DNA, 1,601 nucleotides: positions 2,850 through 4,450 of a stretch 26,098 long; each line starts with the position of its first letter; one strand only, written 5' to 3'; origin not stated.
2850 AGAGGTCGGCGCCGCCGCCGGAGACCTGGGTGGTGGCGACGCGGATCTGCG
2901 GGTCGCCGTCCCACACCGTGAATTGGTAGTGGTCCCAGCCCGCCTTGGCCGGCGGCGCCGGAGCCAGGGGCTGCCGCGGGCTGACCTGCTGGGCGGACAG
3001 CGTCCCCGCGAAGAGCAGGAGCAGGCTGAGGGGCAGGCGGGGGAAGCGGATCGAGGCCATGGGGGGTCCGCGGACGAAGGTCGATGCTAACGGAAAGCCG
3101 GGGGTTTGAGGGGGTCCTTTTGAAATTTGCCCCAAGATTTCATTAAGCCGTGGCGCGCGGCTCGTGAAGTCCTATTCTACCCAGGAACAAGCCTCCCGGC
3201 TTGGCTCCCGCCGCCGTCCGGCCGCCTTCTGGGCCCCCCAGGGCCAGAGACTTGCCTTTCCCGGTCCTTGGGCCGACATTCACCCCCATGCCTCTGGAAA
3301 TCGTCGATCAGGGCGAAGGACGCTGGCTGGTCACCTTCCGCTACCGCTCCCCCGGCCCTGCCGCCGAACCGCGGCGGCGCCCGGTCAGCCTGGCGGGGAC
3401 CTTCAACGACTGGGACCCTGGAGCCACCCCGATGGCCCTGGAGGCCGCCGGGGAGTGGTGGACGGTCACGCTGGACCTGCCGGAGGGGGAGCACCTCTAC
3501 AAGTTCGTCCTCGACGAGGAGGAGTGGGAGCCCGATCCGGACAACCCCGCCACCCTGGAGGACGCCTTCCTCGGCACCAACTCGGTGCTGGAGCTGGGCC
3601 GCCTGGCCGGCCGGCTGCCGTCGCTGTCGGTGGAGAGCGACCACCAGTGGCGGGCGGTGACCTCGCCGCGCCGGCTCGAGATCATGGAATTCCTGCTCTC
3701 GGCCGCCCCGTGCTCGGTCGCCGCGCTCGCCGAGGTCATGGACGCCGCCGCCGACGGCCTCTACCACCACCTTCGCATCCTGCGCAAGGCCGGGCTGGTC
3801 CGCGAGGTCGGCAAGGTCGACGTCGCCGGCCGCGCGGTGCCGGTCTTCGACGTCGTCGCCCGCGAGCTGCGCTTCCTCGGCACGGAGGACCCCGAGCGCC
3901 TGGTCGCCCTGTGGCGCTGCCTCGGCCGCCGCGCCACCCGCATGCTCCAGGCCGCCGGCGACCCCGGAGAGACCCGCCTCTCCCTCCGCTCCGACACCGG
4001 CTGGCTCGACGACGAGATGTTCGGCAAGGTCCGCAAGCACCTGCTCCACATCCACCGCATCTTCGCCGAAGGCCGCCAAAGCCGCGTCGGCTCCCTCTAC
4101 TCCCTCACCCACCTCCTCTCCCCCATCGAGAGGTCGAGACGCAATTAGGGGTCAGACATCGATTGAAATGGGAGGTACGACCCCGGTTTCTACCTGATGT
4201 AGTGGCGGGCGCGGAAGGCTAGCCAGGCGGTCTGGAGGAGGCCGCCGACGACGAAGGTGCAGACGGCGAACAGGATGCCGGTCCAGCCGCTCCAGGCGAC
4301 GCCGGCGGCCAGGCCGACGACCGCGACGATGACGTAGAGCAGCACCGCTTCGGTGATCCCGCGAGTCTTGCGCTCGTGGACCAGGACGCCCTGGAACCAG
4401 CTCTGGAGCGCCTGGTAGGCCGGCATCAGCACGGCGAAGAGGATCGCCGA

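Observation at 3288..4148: CBM48-winged-HTH fusion: candidate one-component alpha-glucan-sensing transcription factor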

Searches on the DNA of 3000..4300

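Call 73: search_rna_families(source=window, start=3000, end=4300, threshold=evalue, max_evalue=1)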
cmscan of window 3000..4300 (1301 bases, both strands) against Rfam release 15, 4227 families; matches with E-value up to 1: 0.
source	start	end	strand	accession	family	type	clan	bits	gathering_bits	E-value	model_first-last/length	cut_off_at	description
